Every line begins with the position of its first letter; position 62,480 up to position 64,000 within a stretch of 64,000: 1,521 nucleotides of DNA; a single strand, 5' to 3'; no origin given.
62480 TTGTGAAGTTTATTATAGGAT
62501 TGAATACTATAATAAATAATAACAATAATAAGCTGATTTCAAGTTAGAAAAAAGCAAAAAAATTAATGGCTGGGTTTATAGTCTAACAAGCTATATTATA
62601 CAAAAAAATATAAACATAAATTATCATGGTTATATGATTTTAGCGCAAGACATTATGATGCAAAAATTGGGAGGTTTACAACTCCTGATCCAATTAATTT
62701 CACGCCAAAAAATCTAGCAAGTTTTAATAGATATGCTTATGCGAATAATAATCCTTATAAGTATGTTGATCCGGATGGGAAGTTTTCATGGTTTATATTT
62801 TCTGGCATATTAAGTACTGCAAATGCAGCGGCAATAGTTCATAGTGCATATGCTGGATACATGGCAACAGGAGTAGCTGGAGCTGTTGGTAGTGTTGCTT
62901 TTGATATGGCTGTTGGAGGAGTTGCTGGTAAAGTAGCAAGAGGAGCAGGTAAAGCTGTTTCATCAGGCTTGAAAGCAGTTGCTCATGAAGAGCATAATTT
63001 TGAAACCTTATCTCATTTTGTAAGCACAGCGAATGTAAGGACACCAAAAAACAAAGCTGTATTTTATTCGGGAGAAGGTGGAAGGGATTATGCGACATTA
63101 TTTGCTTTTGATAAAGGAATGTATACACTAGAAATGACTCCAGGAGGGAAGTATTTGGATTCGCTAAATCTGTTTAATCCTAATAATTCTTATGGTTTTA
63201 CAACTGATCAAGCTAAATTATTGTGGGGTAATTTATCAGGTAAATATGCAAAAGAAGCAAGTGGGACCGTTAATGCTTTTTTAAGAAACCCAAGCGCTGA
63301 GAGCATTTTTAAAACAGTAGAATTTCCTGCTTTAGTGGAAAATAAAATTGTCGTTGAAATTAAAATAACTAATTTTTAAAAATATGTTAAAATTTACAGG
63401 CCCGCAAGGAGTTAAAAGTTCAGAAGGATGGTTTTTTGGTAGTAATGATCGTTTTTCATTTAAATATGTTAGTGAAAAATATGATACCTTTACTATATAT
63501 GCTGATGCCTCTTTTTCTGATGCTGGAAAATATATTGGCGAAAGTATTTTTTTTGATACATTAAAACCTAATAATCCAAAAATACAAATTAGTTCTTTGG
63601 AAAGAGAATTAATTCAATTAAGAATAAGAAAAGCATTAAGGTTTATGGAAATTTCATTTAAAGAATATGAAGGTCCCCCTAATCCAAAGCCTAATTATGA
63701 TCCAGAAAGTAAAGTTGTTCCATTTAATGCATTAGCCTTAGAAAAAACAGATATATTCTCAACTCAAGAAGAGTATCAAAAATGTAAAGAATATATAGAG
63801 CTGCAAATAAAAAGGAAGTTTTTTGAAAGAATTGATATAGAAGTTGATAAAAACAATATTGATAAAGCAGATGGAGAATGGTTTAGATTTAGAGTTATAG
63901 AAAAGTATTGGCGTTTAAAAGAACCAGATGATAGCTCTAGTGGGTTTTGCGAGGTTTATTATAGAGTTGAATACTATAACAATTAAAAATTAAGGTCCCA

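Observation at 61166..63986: Orphan toxin-tip/immunity cassette with a block-mosaic pattern pairing the toxin C-terminal half with the immunity N-terminal half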

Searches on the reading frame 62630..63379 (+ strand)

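Call 7: search_protein_families(library=pfam, proteins=[window:62630-63379:+], max_evalue=0.1)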
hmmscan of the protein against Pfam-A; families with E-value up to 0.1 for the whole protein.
window:62630-63379:+ (249 aa): 2 families
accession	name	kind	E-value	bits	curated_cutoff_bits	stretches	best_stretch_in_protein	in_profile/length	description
PF02267.23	Rib_hydrolayse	-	5.1e-06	26.5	25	1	127-240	52-180/241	ADP-ribosyl cyclase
PF25023.1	TEN_YD-shell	-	0.017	13.6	50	1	2-44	848-892/909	Teneurin YD-shell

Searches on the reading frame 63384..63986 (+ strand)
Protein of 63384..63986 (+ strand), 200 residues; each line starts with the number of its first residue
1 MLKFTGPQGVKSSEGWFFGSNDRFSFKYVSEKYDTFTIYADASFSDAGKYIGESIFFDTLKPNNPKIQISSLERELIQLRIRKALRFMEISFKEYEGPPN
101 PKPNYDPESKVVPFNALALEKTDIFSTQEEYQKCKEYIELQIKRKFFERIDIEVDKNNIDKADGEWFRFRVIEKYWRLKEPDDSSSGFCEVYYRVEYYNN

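Call 7: search_protein_families(library=pfam, proteins=[window:63384-63986:+], max_evalue=0.1)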
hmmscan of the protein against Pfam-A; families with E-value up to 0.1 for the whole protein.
window:63384-63986:+ (200 aa): 0 families

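Call 8: find_encoding_contigs(protein=window:63384-63986:+, flank=10000, max_places=10)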
Protein window:63384-63986:+ (200 aa): 16 contigs read that carry it; 8 places shown.
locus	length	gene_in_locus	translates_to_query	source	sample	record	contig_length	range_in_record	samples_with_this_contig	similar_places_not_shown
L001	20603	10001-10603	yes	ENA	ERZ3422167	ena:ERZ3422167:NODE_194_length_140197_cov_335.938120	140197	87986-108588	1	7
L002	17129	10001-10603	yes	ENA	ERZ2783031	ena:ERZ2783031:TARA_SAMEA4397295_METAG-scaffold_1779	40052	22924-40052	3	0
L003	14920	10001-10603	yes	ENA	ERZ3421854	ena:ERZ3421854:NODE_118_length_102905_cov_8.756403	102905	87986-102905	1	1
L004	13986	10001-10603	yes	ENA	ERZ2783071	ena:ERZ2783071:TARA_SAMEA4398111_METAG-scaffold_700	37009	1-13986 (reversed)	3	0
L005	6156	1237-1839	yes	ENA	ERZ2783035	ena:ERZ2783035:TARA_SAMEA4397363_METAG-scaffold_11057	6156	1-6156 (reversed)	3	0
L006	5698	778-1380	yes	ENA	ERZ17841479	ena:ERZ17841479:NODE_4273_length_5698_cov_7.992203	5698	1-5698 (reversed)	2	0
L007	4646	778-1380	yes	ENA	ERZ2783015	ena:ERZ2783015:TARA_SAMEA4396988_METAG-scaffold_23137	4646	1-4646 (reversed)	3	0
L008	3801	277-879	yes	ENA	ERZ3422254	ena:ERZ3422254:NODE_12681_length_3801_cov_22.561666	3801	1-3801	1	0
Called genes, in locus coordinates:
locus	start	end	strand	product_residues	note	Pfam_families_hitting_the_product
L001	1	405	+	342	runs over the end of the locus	PF04307:YdjM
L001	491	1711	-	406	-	PF08014:MATCAP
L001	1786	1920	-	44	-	-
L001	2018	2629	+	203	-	PF06080:DUF938, PF08242:Methyltransf_12 (faint), PF13649:Methyltransf_25 (weak)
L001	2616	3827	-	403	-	PF07690:MFS_1, PF00083:Sugar_tr (faint), PF07690:MFS_1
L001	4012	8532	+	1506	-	PF05593:RHS_repeat (faint), PF25023:TEN_YD-shell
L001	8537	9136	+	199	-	-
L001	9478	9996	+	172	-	PF02267:Rib_hydrolayse (weak)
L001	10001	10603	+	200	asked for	-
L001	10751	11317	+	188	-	-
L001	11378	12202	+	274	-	-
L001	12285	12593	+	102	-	PF03811:Zn_ribbon_InsA, PF12759:HTH_Tnp_IS1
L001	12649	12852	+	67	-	PF03400:DDE_Tnp_IS1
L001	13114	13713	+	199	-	-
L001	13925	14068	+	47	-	-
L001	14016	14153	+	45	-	-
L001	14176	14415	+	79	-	-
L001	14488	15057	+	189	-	-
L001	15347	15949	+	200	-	-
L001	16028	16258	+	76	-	-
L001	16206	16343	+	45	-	-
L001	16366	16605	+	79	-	-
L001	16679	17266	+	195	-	-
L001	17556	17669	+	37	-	-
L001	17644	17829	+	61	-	-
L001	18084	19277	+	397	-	PF00999:Na_H_Exchanger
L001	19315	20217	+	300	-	PF18030:Rimk_N, PF14397:ATPgrasp_ST (faint), PF02655:ATP-grasp_3, PF02955:GSH-S_ATP, PF08443:RimK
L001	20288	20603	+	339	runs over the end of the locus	PF24827:AstE_AspA_cat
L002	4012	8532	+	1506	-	PF05593:RHS_repeat (faint), PF25023:TEN_YD-shell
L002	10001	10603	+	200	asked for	-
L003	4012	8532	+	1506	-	PF05593:RHS_repeat (faint), PF25023:TEN_YD-shell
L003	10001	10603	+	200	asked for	-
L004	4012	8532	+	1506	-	PF05593:RHS_repeat (faint), PF25023:TEN_YD-shell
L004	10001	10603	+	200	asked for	-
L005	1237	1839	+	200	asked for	-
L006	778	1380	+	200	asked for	-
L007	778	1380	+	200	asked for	-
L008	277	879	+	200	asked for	-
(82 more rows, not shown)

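Call 16: search_protein_families(library=pfam, proteins=[L001:14176-14412:+, L001:10751-11314:+, L001:11378-12199:+, L001:13114-13710:+, L001:16679-17263:+, L001:15347-15946:+], max_evalue=1)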
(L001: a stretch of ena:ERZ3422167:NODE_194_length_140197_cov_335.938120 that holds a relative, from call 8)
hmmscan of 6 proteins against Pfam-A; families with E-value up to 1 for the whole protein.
L001:14176-14412:+ (79 aa): 1 family
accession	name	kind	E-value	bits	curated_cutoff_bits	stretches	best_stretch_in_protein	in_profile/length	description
PF06480.20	FtsH_ext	-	0.032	14.9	25.5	1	19-53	33-67/103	FtsH Extracellular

L001:10751-11314:+ (188 aa): 0 families

L001:11378-12199:+ (274 aa): 0 families

L001:13114-13710:+ (199 aa): 0 families

L001:16679-17263:+ (195 aa): 1 family
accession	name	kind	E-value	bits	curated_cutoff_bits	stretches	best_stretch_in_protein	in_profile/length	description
PF03400.19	DDE_Tnp_IS1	-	0.036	14.9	24.1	1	11-111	6-104/131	IS1 transposase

L001:15347-15946:+ (200 aa): 1 family
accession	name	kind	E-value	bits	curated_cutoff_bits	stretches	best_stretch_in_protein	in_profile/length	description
PF13124.11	DUF3963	-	0.15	12.5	25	1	36-57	4-25/40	Protein of unknown function (DUF3963)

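Call 31: find_homologous_proteins(query=A1, max_evalue=0.01)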
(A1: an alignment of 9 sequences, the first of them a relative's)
Query A1 (9 sequences) (199 aa, profile of the alignment): 11 proteins with E <= 0.01 among 1176 candidates.
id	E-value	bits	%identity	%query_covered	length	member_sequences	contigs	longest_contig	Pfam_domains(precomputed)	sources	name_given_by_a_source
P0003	1.1e-91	324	72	99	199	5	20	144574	-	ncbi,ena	-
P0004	2.0e-91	323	68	99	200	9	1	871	-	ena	-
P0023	1.0e-89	317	39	95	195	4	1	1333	-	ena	-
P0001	1.9e-89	316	99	100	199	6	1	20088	-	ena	-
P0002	1.1e-87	311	85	100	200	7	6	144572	-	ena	-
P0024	8.4e-86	305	36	95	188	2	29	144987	-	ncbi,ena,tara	tara:strand:- start:1733 stop:2299 length:567 start_codon:yes stop_codon:yes gene_type:complete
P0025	1.5e-83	297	35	95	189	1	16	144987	-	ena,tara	tara:strand:- start:396 stop:965 length:570 start_codon:yes stop_codon:yes gene_type:complete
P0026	2.2e-54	202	38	95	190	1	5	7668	-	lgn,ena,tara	tara:strand:+ start:161 stop:733 length:573 start_codon:yes stop_codon:yes gene_type:complete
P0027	4.0e-28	116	24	33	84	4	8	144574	-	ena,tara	tara:strand:- start:470 stop:724 length:255 start_codon:yes stop_codon:yes gene_type:complete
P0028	5.4e-23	100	90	32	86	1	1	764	-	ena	-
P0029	1.3e-15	76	26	38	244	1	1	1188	-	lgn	-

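Call 33: find_encoding_contigs(protein=P0026, flank=8000, max_places=5)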
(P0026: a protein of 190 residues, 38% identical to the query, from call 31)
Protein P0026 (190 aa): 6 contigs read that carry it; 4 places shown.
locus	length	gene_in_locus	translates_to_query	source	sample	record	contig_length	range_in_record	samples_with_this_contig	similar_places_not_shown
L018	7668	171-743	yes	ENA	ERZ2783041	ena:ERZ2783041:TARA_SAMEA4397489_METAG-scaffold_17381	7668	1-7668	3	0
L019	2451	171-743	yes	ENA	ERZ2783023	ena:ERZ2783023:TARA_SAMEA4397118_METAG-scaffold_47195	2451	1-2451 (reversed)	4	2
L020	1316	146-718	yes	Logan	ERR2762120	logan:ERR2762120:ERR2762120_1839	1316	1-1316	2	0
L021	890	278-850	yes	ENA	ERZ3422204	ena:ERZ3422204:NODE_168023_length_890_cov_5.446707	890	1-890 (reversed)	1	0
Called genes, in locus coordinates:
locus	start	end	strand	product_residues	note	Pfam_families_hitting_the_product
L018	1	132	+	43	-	?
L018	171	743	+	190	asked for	-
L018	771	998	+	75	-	-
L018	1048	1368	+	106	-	-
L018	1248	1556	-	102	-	-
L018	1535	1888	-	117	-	-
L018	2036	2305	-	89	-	-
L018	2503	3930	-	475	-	PF00749:tRNA-synt_1c, PF19269:Anticodon_2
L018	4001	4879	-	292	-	PF04564:U-box (weak)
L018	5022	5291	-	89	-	-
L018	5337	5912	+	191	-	PF00578:AhpC-TSA, PF08534:Redoxin (weak), PF00255:GSHPx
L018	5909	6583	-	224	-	PF00156:Pribosyltran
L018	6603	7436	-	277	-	PF05448:AXE1 (faint), PF02230:Abhydrolase_2 (faint), PF12146:Hydrolase_4, PF20434:BD-FAE (faint), PF00561:Abhydrolase_1, PF12697:Abhydrolase_6 (weak), PF00326:Peptidase_S9 (weak), PF01738:DLH, +1 more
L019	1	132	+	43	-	?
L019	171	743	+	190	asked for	-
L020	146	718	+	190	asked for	-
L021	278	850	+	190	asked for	-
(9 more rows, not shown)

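Call 34: find_related_loci(query=A1, collection=genome_contigs, flank=10000)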
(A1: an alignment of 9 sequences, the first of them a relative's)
Query A1 (199 aa) in genome_contigs; peptide patterns used: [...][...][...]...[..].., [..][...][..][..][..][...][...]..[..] (x = any residue, [..] = any of these).
92 stretches matched a pattern, but none encodes a relative of the query by tblastn (E <= 1e-3).

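Call 79: search_protein_families(library=ncbifam, proteins=[L001:11378-12199:+], max_evalue=1)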
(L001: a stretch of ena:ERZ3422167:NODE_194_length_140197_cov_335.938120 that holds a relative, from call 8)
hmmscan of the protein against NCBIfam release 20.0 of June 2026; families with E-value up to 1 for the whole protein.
L001:11378-12199:+ (274 aa): 0 families
